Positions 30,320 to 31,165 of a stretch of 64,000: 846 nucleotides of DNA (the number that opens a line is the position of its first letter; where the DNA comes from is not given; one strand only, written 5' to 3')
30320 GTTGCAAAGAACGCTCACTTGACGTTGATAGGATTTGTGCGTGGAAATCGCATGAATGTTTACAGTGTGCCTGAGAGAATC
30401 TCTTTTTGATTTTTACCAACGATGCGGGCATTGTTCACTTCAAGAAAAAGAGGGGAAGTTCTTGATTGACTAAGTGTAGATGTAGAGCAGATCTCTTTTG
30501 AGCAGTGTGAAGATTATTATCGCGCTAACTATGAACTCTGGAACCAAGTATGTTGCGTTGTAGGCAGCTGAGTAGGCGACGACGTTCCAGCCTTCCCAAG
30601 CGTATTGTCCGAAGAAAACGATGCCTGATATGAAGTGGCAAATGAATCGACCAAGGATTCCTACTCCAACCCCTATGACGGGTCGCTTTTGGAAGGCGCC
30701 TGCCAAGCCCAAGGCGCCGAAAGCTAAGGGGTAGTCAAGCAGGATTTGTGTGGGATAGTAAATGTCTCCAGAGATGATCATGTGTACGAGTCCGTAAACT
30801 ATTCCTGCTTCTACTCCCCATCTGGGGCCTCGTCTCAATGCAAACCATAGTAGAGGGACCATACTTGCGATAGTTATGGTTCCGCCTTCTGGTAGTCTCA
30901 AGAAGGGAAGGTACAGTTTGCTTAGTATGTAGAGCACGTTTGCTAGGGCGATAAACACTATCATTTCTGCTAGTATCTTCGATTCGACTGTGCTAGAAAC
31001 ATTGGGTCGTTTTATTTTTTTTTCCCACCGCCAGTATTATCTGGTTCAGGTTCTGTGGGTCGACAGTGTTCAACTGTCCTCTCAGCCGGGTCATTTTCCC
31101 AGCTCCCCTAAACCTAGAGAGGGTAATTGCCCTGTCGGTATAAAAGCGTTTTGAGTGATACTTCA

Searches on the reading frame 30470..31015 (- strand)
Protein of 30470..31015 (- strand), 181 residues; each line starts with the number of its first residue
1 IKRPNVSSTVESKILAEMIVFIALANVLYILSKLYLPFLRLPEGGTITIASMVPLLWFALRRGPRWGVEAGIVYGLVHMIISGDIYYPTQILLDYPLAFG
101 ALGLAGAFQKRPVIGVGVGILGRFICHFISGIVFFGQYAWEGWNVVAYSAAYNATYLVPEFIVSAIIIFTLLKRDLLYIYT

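Call 4: search_protein_families(library=pfam, proteins=[window:30470-30964:-], max_evalue=0.01)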
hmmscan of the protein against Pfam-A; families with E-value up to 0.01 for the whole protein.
window:30470-30964:- (164 aa): 1 family
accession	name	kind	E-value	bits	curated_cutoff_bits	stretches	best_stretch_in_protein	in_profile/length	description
PF09515.15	Thia_YuaJ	-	3.4e-42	145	25.8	1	3-157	6-171/177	Thiamine transporter protein (Thia_YuaJ)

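Call 8: find_homologous_proteins(query=window:30470-30964:-)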
Query window:30470-30964:- (164 aa): 1429 proteins with E <= 0.001 among 1562 candidates; the best 120 are listed.
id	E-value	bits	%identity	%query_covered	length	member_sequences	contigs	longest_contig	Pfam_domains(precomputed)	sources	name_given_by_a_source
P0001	1.7e-100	352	100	100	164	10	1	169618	PF09515.16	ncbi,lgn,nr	ncbi:energy-coupled thiamine transporter ThiT [Candidatus Bathyarchaeota archaeon]|nr:energy-coupled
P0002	1.2e-93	330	91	99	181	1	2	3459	PF09515.16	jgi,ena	-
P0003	7.0e-92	324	89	99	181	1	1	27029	PF09515.16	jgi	-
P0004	2.0e-91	323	90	99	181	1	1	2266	PF09515.16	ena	-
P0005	2.0e-91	323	90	99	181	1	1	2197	PF09515.16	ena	-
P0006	2.4e-91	322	90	99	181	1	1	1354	PF09515.16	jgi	-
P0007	3.5e-91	322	89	99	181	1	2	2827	PF09515.16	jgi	-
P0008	1.4e-90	320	90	99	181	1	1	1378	PF09515.16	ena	-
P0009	2.9e-90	319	88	99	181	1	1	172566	PF09515.16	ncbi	-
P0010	4.9e-90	318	88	99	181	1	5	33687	PF09515.16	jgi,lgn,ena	-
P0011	4.9e-90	318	88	99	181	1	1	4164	PF09515.16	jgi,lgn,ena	-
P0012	4.9e-90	318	88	99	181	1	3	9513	PF09515.16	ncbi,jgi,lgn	jgi:thiamine transporter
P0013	5.3e-90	318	88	99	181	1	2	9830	PF09515.16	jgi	-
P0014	6.0e-90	318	88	99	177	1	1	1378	PF09515.16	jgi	jgi:thiamine transporter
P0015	6.3e-90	318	86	99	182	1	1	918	PF09515.16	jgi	-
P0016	6.5e-90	318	88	99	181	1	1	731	PF09515.16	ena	-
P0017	7.8e-90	317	88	99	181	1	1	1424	PF09515.16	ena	-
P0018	7.9e-90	317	87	99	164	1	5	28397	PF09515.16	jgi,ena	-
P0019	8.5e-90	317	87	99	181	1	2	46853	PF09515.16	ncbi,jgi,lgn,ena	ncbi:MAG: energy-coupled thiamine transporter ThiT [Candidatus Bathyarchaeia archaeon]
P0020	8.6e-90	317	87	99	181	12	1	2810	PF09515.16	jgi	-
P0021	8.8e-90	317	89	99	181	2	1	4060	PF09515.16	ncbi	-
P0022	1.3e-89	317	86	99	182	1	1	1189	PF09515.16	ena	-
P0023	1.3e-89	317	88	99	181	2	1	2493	PF09515.16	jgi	jgi:thiamine transporter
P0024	2.2e-89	316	88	99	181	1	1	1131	PF09515.16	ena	-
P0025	2.6e-89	316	88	99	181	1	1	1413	PF09515.16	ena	-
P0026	7.6e-89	314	85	99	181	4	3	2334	PF09515.16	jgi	jgi:thiamine transporter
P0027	8.4e-89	314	85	99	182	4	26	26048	PF09515.16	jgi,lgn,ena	-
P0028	8.6e-89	314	85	99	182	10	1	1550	PF09515.16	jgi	jgi:thiamine transporter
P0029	1.1e-88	314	85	99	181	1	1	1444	PF09515.16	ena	-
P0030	1.2e-88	313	87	99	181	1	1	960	PF09515.16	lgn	-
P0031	1.4e-88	313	85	99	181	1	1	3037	PF09515.16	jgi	jgi:thiamine transporter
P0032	1.4e-88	313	85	99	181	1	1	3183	PF09515.16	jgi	jgi:thiamine transporter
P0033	1.5e-88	313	87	99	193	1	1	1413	PF09515.16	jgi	jgi:thiamine transporter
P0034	1.7e-88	313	87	99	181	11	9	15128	PF09515.16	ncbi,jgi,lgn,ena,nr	ncbi:energy-coupled thiamine transporter ThiT [Candidatus Bathyarchaeota archaeon CG07_land_8_20_14_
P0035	3.5e-88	312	84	99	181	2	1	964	PF09515.16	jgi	jgi:thiamine transporter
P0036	3.6e-88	312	86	99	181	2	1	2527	PF09515.16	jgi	-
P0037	3.7e-88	312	85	99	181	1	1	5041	PF09515.16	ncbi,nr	ncbi:energy-coupled thiamine transporter ThiT [Candidatus Bathyarchaeota archaeon]|nr:energy-coupled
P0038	3.9e-88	312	87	99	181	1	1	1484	PF09515.16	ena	-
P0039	4.4e-88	312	85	99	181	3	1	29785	PF09515.16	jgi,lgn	-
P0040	5.8e-88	311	87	99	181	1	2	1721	PF09515.16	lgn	-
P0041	5.9e-88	311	83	99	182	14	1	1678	PF09515.16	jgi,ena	-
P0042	7.0e-88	311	85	99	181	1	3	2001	PF09515.16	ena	-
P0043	7.4e-88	311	86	99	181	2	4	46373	PF09515.16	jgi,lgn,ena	jgi:thiamine transporter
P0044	1.0e-87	311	84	99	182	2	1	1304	PF09515.16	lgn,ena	-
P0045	1.6e-87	310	86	99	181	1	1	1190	PF09515.16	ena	-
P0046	1.8e-87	310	87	99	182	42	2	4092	PF09515.16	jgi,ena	-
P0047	2.4e-87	309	87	99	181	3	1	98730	PF09515.16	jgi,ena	-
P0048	2.4e-87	309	86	99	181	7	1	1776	PF09515.16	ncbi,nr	ncbi:energy-coupled thiamine transporter ThiT [Candidatus Bathyarchaeota archaeon]|nr:energy-coupled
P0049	2.8e-87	309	86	100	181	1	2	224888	PF09515.16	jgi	jgi:thiamine transporter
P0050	2.8e-87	309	86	100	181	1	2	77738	PF09515.16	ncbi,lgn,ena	-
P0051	3.1e-87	309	83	99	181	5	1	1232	PF09515.16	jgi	jgi:thiamine transporter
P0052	3.4e-87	309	86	92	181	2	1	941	PF09515.16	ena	-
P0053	4.1e-87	309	86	100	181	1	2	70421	PF09515.16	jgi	jgi:thiamine transporter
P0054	4.1e-87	309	86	100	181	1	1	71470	PF09515.16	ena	-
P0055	4.7e-87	308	86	99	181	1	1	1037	PF09515.16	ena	-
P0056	4.8e-87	308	85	99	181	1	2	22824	PF09515.16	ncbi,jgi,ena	ncbi:MAG TPA: energy-coupled thiamine transporter ThiT [Candidatus Bathyarchaeia archaeon]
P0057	6.7e-87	308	86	99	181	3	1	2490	PF09515.16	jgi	jgi:thiamine transporter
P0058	7.3e-87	308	84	100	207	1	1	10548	PF09515.16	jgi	jgi:thiamine transporter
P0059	7.3e-87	308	84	100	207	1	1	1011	PF09515.16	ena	-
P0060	8.5e-87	307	82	99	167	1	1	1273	PF09515.16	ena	-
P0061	8.7e-87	307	83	99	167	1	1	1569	PF09515.16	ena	-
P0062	9.4e-87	307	84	99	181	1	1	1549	PF09515.16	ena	-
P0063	9.7e-87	307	82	99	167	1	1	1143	PF09515.16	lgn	-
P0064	1.3e-86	307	85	99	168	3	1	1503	PF09515.16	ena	-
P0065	1.3e-86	307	82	99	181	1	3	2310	PF09515.16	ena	-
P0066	1.7e-86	306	84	99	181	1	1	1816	PF09515.16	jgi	jgi:thiamine transporter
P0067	3.1e-86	306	85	99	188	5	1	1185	PF09515.16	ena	-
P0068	3.5e-86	305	85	99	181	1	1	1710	PF09515.16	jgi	jgi:thiamine transporter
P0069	3.5e-86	305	84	99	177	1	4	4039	PF09515.16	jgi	jgi:thiamine transporter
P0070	3.6e-86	305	84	99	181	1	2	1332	PF09515.16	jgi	jgi:thiamine transporter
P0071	3.8e-86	305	83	99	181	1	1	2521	PF09515.16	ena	-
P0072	5.6e-86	305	86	99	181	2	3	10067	PF09515.16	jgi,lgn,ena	jgi:thiamine transporter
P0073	7.8e-86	304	85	92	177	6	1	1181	PF09515.16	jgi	jgi:thiamine transporter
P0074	8.5e-86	304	83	99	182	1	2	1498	PF09515.16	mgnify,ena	mgnify:CR=1 FL=1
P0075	1.0e-85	304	85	92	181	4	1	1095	PF09515.16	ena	-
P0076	1.0e-85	304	83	99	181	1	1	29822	PF09515.16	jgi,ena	jgi:thiamine transporter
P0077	1.1e-85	304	82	99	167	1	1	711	PF09515.16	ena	-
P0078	1.3e-85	304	82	99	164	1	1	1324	PF09515.16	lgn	-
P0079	1.3e-85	304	82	99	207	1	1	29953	PF09515.16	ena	-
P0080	2.0e-85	303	83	99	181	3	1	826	PF09515.16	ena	-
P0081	2.2e-85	303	83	99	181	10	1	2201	PF09515.16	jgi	jgi:thiamine transporter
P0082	2.4e-85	303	82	99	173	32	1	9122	PF09515.16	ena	-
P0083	2.6e-85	303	82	98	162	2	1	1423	PF09515.16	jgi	-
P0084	2.8e-85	303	81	99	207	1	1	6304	PF09515.16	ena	-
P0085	3.0e-85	302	84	99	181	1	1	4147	PF09515.16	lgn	-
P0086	3.9e-85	302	82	99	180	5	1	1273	PF09515.16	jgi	jgi:thiamine transporter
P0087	4.1e-85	302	81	99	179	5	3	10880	PF09515.16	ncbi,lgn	-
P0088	4.4e-85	302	83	99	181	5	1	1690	PF09515.16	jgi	jgi:thiamine transporter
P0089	4.6e-85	302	81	99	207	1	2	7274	PF09515.16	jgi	-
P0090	5.4e-85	302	82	99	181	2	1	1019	PF09515.16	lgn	-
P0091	6.1e-85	301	84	99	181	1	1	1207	PF09515.16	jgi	-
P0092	7.0e-85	301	81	99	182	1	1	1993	PF09515.16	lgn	-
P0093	8.3e-85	301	82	99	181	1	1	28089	PF09515.16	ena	-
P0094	8.7e-85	301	81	99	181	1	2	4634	PF09515.16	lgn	-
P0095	1.0e-84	301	82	99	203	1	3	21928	PF09515.16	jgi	jgi:thiamine transporter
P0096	1.1e-84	301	81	99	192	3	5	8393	PF09515.16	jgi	-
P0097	1.2e-84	301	81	99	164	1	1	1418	PF09515.16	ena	-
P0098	1.4e-84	300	82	99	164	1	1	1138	PF09515.16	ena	-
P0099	1.4e-84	300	81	99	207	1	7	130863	PF09515.16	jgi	jgi:thiamine transporter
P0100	1.4e-84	300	81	99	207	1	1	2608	PF09515.16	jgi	-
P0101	1.4e-84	300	81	99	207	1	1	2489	PF09515.16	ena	-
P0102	1.4e-84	300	81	99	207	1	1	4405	PF09515.16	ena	-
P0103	1.5e-84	300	80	99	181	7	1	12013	PF09515.16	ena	-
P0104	1.5e-84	300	82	99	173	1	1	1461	PF09515.16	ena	-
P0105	1.6e-84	300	85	99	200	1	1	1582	PF09515.16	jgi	jgi:thiamine transporter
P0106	1.9e-84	300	83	99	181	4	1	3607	PF09515.16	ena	-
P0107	2.1e-84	300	82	99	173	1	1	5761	PF09515.16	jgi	jgi:thiamine transporter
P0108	2.1e-84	300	82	99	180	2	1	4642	PF09515.16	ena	-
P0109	2.3e-84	300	82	99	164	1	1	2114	PF09515.16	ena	-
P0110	2.4e-84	300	80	99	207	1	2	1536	PF09515.16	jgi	jgi:thiamine transporter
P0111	2.8e-84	299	81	99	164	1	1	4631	PF09515.16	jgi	jgi:thiamine transporter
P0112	2.9e-84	299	82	99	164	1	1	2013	PF09515.16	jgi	-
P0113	3.0e-84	299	83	100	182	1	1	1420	PF09515.16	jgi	jgi:thiamine transporter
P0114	3.6e-84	299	82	99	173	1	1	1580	PF09515.16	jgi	jgi:thiamine transporter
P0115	3.6e-84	299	85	99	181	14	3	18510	PF09515.16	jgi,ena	jgi:thiamine transporter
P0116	4.8e-84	299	81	99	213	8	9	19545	PF09515.16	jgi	-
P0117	6.3e-84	298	82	99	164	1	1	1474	PF09515.16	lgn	-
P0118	6.3e-84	298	82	99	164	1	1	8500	PF09515.16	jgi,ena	-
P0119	6.6e-84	298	82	99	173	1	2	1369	PF09515.16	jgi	jgi:thiamine transporter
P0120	7.8e-84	298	82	100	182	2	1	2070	PF09515.16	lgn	-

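Call 14: find_related_loci(query=A1, collection=genome_contigs, flank=3000)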
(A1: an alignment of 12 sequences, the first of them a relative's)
Query A1 (164 aa) in genome_contigs; peptide patterns used: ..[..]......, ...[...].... (x = any residue, [..] = any of these).
84 stretches matched a pattern; 74 encode a relative of the query (tblastn E <= 1e-3); 74 distinct loci.
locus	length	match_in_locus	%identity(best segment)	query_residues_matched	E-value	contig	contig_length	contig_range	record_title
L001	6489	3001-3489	87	1-163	9e-95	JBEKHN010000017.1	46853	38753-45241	MAG: Candidatus Bathyarchaeia archaeon isolate SPRUCE 278 SPRUCE_278_17, whole genome shotgun sequence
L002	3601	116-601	83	2-163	1e-91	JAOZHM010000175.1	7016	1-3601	MAG: Candidatus Bathyarchaeota archaeon isolate QDN_1 k127_1267819, whole genome shotgun sequence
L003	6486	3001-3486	84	2-163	3e-90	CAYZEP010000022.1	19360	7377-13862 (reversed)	MAG TPA_asm: uncultured Candidatus Bathyarchaeia archaeon isolate binchicken_co395_78 genome assembly, contig: NODE_553_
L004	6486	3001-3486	84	2-163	1e-89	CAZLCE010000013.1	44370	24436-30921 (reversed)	MAG TPA_asm: uncultured Candidatus Bathyarchaeia archaeon isolate binchicken_co274_114 genome assembly, contig: NODE_219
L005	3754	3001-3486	81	2-163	5e-90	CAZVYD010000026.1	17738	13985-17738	MAG TPA_asm: uncultured Candidatus Bathyarchaeia archaeon isolate SRP231805_co2_49 genome assembly, contig: NODE_1849_le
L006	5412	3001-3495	81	1-164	7e-88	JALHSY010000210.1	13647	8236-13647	MAG: Candidatus Bathyarchaeota archaeon isolate PFL10 seq_3024859, whole genome shotgun sequence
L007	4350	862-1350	87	2-164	5e-87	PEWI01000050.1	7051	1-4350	MAG: Candidatus Bathyarchaeota archaeon CG07_land_8_20_14_0_80_47_9 CG07_land_8_20_14_0.80_scaffold_8620_c, whole genome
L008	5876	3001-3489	80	1-163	8e-87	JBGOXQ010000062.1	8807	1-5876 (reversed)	MAG: Candidatus Bathyarchaeia archaeon isolate OBJ_0618_130150_63 k141_2985759_length_8807_cov_7.0000, whole genome shot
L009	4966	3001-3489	80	1-163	2e-86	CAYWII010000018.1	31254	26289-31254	MAG TPA_asm: uncultured Candidatus Bathyarchaeia archaeon isolate binchicken_co274_118 genome assembly, contig: NODE_372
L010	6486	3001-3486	83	2-163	3e-86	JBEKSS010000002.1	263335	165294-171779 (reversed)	MAG: Candidatus Bathyarchaeia archaeon isolate SPRUCE 53 SPRUCE_53_2, whole genome shotgun sequence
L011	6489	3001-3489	80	1-163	2e-85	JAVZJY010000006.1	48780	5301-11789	MAG: Candidatus Bathyarchaeia archaeon isolate DRTY-6_201907_bins_103 DRTY-6_201907_bins_103_scaffold_6, whole genome sh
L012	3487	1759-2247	82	1-163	5e-85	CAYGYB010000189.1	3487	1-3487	MAG TPA_asm: uncultured Candidatus Bathyarchaeia archaeon isolate ERP119294_co3_18 genome assembly, contig: NODE_37546_l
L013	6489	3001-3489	78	1-163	4e-84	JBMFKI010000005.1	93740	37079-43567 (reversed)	MAG: Candidatus Bathyarchaeia archaeon isolate KM4336-19 NODE_5_length_93740_cov_11.691532, whole genome shotgun sequenc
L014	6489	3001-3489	85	2-164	6e-84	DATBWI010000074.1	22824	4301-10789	MAG TPA_asm: Candidatus Bathyarchaeia archaeon isolate SMAG_U7537 k141_119800, whole genome shotgun sequence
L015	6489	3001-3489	75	1-163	1e-82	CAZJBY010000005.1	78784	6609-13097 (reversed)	MAG TPA_asm: uncultured Candidatus Bathyarchaeia archaeon isolate binchicken_co129_789 genome assembly, contig: NODE_596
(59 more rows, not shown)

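Call 43: find_related_loci(query=A1, collection=metagenome_contigs, flank=600)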
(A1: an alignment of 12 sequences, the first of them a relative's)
Query A1 (164 aa) in metagenome_contigs; peptide patterns used: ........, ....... (x = any residue, [..] = any of these).
600 stretches matched a pattern (row limit reached: there are more); 539 encode a relative of the query (tblastn E <= 1e-3); the best 80 are kept; 80 distinct loci.
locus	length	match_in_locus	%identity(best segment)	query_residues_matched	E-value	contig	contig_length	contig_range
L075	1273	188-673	91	2-163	4e-104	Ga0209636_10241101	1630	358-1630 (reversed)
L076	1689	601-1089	87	1-163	2e-96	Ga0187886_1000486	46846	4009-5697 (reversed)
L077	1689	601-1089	85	1-163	9e-95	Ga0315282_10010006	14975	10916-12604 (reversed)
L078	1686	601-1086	85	2-163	2e-94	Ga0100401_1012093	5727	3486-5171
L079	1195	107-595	83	1-163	9e-97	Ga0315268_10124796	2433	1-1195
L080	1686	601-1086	86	2-163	7e-94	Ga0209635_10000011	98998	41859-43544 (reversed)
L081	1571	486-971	87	2-163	1e-95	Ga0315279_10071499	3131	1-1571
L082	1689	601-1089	86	1-163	7e-93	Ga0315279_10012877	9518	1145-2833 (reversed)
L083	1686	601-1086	86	2-163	1e-93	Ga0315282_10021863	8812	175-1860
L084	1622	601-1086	81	2-163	4e-93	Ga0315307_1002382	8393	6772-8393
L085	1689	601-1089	82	1-163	3e-92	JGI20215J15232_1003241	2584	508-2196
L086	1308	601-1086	81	2-163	9e-94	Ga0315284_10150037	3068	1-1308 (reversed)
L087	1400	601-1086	80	2-163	1e-92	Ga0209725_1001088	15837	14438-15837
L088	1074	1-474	85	6-163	3e-93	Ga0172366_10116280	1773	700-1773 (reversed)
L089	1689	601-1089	81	1-163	2e-89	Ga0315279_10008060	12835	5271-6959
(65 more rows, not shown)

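Call 45: find_encoding_contigs(protein=P0001, flank=400, max_places=10)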
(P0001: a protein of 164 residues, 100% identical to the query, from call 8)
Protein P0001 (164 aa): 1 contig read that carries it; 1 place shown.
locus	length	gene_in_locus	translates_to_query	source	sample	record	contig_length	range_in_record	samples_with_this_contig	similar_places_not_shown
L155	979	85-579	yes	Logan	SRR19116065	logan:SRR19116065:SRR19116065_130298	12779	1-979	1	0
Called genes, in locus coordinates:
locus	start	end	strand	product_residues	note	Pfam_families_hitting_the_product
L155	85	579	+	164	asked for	PF09515:Thia_YuaJ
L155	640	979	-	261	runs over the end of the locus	PF02634:FdhD-NarQ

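Call 46: find_encoding_contigs(protein=P0018, flank=400, max_places=6)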
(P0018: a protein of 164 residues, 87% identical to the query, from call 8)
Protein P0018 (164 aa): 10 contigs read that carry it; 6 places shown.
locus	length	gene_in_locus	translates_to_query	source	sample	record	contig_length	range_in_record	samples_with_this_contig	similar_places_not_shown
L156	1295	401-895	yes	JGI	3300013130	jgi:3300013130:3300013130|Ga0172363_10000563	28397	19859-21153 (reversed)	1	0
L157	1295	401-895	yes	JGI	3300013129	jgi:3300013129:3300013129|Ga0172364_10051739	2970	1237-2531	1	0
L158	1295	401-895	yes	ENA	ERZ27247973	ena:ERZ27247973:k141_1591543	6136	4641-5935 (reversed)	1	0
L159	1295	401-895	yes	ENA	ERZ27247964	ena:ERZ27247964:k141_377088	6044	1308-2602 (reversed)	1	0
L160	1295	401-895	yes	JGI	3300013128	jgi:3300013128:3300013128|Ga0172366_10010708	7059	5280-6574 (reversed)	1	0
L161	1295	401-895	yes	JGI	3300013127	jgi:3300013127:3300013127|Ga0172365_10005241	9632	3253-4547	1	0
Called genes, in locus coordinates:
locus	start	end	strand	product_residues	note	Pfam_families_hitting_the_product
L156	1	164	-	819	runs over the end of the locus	PF00133:tRNA-synt_1, PF20097:DUF6487 (faint), PF01406:tRNA-synt_1e (faint), PF09334:tRNA-synt_1g, PF13603:tRNA-synt_1_2 (faint), PF08264:Anticodon_1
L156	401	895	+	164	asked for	PF09515:Thia_YuaJ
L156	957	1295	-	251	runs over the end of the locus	PF02634:FdhD-NarQ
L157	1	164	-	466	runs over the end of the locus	?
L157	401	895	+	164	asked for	PF09515:Thia_YuaJ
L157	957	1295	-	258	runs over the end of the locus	?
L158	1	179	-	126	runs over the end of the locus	?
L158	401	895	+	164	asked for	PF09515:Thia_YuaJ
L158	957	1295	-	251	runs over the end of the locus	PF02634:FdhD-NarQ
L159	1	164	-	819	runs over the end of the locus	PF00133:tRNA-synt_1, PF20097:DUF6487 (faint), PF01406:tRNA-synt_1e (faint), PF09334:tRNA-synt_1g, PF13603:tRNA-synt_1_2 (faint), PF08264:Anticodon_1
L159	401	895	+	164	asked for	PF09515:Thia_YuaJ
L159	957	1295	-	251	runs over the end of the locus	PF02634:FdhD-NarQ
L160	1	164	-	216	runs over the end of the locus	?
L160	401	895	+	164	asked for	PF09515:Thia_YuaJ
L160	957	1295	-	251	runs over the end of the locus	PF02634:FdhD-NarQ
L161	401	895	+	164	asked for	PF09515:Thia_YuaJ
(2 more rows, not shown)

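Call 58: find_encoding_contigs(protein=P0111, flank=300, max_places=2)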
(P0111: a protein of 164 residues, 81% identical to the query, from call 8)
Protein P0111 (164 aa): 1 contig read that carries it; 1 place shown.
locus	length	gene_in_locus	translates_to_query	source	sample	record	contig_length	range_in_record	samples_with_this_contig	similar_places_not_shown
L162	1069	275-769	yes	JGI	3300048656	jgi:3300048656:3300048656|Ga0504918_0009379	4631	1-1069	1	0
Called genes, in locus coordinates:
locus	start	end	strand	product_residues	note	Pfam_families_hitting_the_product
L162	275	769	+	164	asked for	PF09515:Thia_YuaJ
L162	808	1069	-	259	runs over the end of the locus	PF02634:FdhD-NarQ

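Call 59: find_encoding_contigs(protein=P0118, flank=300, max_places=2)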
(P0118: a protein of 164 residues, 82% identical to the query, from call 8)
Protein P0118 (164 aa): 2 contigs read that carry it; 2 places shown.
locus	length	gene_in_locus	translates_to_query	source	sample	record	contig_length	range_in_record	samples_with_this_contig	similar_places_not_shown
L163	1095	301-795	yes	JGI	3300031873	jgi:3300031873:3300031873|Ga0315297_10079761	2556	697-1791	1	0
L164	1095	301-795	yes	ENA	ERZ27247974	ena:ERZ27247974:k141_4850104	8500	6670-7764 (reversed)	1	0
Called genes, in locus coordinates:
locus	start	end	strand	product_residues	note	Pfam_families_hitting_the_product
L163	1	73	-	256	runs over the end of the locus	?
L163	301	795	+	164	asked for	PF09515:Thia_YuaJ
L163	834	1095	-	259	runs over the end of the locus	PF02634:FdhD-NarQ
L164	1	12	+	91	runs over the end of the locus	-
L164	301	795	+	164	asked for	PF09515:Thia_YuaJ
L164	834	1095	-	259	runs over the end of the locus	PF02634:FdhD-NarQ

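Call 60: find_encoding_contigs(protein=P0097, flank=300, max_places=2)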
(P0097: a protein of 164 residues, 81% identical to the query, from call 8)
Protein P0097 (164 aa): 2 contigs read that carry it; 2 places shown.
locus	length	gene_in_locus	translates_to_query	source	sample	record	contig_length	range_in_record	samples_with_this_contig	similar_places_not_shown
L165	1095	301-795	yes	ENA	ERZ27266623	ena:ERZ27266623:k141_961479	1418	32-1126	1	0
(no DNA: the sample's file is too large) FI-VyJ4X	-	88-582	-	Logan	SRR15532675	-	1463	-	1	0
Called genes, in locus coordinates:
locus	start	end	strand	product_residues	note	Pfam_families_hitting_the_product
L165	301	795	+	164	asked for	PF09515:Thia_YuaJ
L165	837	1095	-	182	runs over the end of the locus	?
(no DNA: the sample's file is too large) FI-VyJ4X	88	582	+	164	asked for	PF09515:Thia_YuaJ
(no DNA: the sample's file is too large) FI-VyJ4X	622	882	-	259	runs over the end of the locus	PF02634:FdhD-NarQ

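Call 61: find_encoding_contigs(protein=P0109, flank=300, max_places=2)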
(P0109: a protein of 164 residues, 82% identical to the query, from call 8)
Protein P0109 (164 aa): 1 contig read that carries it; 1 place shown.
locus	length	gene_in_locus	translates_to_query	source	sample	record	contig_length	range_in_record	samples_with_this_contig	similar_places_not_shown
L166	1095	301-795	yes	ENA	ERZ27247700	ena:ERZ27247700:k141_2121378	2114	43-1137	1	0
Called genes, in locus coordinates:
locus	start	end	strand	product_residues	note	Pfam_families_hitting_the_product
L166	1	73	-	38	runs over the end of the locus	?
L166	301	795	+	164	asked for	PF09515:Thia_YuaJ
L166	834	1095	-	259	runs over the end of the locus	PF02634:FdhD-NarQ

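Call 75: search_solved_structures(query=window:30470-31015:-, max_evalue=0.001, show_alignments=1)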
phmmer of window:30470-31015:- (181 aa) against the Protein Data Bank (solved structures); distinct sequences matched with E-value up to 0.001: 3.
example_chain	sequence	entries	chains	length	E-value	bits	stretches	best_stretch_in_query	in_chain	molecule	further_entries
4mes_A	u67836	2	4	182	6.3e-18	68.6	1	41-174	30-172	Thiamine transporter ThiT | thiamine binding protein ThiT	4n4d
3rlb_A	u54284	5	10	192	6.9e-18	68.5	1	41-174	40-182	ThiT | Thiamine transporter ThiT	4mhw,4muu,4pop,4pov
4tkr_A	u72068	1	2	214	1.8e-14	57.4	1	18-174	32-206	Thiamine transporter thia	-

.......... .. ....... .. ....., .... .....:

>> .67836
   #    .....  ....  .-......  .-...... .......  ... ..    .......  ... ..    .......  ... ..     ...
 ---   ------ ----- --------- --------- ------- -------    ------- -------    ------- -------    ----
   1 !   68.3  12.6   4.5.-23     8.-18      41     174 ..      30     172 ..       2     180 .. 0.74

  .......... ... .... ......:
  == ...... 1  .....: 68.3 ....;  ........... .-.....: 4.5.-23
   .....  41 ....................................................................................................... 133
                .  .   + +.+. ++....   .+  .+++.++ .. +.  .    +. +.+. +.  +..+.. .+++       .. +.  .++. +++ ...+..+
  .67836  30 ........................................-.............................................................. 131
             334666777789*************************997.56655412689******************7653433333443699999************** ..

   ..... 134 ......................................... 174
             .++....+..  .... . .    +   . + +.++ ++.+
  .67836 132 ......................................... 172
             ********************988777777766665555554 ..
